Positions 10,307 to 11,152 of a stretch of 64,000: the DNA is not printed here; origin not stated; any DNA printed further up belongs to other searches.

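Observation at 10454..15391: Three-gene envelope locus: Zn-ribbon anchor protein, BY-kinase-like domain fused to LCP domain, and a paralogous anchor protein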

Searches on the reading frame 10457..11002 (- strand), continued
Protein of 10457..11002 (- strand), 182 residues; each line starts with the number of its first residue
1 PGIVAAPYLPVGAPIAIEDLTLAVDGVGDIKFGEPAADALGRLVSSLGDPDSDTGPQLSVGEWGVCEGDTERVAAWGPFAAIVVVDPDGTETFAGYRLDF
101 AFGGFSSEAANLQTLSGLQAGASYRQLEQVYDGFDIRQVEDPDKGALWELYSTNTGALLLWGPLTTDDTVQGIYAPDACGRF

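Call 75: search_protein_families(library=pfam, alignment_id=A2, max_evalue=10)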
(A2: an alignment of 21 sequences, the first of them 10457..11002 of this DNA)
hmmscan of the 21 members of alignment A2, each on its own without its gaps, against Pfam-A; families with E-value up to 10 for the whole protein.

A. member 1, window:10457-11002:- (182 aa): 0 families

B. families by the number of members that match (of 21 scanned): 6 families
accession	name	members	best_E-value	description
PF13365.12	Trypsin_2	2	0.061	Trypsin-like peptidase domain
PF16639.10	Apocytochr_F_N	1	0.035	Apocytochrome F, N-terminal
PF23140.1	Gp80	1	0.042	Podophage GP4 fiber I protein gp80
PF06224.18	AlkZ-like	1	0.16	DNA glycosylase AlkZ-like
PF19799.5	DUF6282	1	0.19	Family of unknown function (DUF6282)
PF11766.14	Candida_ALS_N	1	0.29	Agglutinin-like protein, N-terminal domain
